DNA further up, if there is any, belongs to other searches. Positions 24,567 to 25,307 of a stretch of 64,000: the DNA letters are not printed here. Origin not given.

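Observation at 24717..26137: AT-rich two-gene insertion between rluD and pyrR: HxlR-type regulator with Cys-rich tail and a divergent MBL-fold hydrolase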

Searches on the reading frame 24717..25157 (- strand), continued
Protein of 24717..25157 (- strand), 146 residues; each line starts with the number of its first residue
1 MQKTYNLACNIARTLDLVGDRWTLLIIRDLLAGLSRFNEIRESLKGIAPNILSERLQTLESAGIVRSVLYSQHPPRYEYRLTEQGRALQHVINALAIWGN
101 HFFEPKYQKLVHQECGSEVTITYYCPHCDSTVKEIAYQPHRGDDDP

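Call 43: fold_search(model_id=the predicted structure, library=pdb)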
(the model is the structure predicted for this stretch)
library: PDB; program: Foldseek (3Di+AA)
matches with E <= 10: 1300; with E <= 0.001: 38
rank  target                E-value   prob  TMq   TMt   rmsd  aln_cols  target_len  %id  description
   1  2f2e_A                2.8e-10  1.00  0.78  0.80   2.8       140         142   36  Crystal Structure of PA1607, a Putative Transcription Factor (released 2006-03-14)
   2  2f2e_B                3.8e-10  1.00  0.75  0.78   3.0       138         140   35  Crystal Structure of PA1607, a Putative Transcription Factor (released 2006-03-14)
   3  4gcv_B                8.1e-09  1.00  0.72  0.72   5.6       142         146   36  Structure of a Putative transcription factor (PA1374)from Pseudomonas aeruginosa (released 2013-07-24)
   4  4gcv_A                2.8e-08  1.00  0.71  0.72   5.6       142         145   36  Structure of a Putative transcription factor (PA1374)from Pseudomonas aeruginosa (released 2013-07-24)
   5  4a5n_B                7.0e-08  1.00  0.61  0.83   1.3        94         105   35  Redoxregulator HypR in its reduced form (released 2012-01-11)
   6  4a5n_C                8.9e-08  1.00  0.60  0.86   1.4        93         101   35  Redoxregulator HypR in its reduced form (released 2012-01-11)
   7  4a5m_A                1.2e-07  1.00  0.61  0.90   1.6        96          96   35  Redox regulator HypR in its oxidized form (released 2012-01-11)
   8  5hs7_A                1.5e-07  1.00  0.56  0.77   3.3       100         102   38  Reduced form of the transcriptional regulator YodB from B. subtilis (released 2016-08-17)
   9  4a5m_B                1.5e-07  1.00  0.61  0.89   1.7        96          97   35  Redox regulator HypR in its oxidized form (released 2012-01-11)
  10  1z7u_A                1.6e-07  1.00  0.56  0.72   2.1        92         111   34  Crystal Structure of the Putitive Transcriptional Regulator of MarR Family from Enterococcus faecalis V583 (released 2005-05-10)
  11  4a5n_A                1.7e-07  1.00  0.61  0.85   1.3        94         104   35  Redoxregulator HypR in its reduced form (released 2012-01-11)
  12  5hs8                  1.9e-07  1.00  0.53  0.74   4.0       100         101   38  Crystal structure of the diamide-treated YodB from B. subtilis (released 2016-08-17)
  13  2fsw_B                2.0e-07  1.00  0.62  0.86   1.6        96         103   28  Crystal Structure of the Putative Transcriptional Regualator, MarR family from Porphyromonas gingivalis W83 (released 2006-03-07)
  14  7kd3_A                2.0e-07  1.00  0.62  0.88   1.6        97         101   32  Structure of an HxlR/DUF24 family transcription regulator, CdTR_3200 from hypervirulent Clostridioides difficile R2029 (released 2021-09-15)
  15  2fsw_A                3.2e-07  1.00  0.59  0.83   1.7       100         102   27  Crystal Structure of the Putative Transcriptional Regualator, MarR family from Porphyromonas gingivalis W83 (released 2006-03-07)
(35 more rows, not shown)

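Call 63: search_solved_structures(query=A3, max_evalue=1e-10, show_alignments=2)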
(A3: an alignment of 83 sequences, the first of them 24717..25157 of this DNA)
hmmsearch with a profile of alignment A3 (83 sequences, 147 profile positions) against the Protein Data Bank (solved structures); distinct sequences matched with E-value up to 1e-10: 16.
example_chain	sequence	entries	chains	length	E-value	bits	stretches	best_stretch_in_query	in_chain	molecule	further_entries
4gcv_A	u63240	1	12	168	2.4e-30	108.3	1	6-122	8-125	Putative transcription protein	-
2f2e_A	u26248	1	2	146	5.9e-24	87.6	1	6-119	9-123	PA1607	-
1z7u_A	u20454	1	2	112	1.4e-22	83.1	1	7-108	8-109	hypothetical protein EF0647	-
2hzt_A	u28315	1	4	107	3.9e-22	81.7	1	11-107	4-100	Putative HTH-type transcriptional regulator ytcD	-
4a5m_A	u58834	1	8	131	6.5e-22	81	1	7-102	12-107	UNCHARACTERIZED HTH-TYPE TRANSCRIPTIONAL REGULATOR YYBR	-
7bze_A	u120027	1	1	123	6.8e-22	80.9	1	7-104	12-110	HTH-type transcriptional activator HxlR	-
7bzd_A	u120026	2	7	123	1.5e-21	79.8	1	7-104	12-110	HTH-type transcriptional activator HxlR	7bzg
5hs7_A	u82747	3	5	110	3.7e-21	78.5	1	11-108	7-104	HTH-type transcriptional regulator YodB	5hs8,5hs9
2fsw_A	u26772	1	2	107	5.9e-21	77.8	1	5-102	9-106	PG_0823 protein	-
4a5n_A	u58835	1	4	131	1.4e-20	76.7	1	9-102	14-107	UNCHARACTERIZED HTH-TYPE TRANSCRIPTIONAL REGULATOR YYBR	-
7kd3_A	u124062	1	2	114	2.8e-19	72.4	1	6-104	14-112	Putative transcriptional regulator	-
1yyv_A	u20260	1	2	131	9.1e-18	67.5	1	5-103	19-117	putative transcriptional regulator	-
9wvg_C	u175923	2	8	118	7.2e-15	58.1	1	10-102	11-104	Uncharacterized HTH-type transcriptional regulator YdzF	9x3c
4hqm_A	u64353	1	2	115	1.9e-13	53.5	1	11-105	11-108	QsrR protein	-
4hqe_A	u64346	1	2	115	3.9e-13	52.5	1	11-105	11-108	Transcriptional regulator QsrR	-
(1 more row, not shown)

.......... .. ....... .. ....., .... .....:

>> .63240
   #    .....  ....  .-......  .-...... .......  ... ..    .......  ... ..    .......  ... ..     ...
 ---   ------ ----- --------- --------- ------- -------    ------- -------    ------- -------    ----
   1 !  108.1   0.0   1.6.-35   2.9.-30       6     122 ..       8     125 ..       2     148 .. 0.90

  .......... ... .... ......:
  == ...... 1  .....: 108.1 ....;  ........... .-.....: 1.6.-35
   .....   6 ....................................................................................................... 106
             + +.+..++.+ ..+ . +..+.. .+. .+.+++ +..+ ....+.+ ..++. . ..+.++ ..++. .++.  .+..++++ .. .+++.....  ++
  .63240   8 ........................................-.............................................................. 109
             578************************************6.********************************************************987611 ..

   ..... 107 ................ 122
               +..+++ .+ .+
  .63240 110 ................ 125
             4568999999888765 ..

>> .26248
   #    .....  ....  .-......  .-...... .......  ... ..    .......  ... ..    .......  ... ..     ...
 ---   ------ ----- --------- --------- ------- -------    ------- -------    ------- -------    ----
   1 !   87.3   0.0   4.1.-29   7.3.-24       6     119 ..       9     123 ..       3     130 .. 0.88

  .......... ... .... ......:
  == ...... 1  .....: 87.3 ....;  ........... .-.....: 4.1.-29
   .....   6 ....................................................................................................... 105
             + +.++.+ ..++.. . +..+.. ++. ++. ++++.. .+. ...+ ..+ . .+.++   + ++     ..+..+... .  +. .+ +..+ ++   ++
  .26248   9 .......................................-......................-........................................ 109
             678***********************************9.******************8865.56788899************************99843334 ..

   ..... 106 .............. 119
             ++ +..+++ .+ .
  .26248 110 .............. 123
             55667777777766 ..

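Call 70: search_protein_families(library=pfam, proteins=[L091:5591-8383:+, L175:3808-3999:-], max_evalue=0.001)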
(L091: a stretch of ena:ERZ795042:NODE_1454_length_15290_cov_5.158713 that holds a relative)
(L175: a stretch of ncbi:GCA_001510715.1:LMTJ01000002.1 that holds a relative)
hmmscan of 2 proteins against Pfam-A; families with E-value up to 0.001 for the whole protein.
L091:5591-8383:+ (930 aa): 0 families

L175:3808-3999:- (63 aa): 1 family
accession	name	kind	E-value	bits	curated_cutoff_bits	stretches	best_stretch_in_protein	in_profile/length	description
PF06906.16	DUF1272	-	8.4e-26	90.3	25.3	1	2-56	1-57/57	Protein of unknown function (DUF1272)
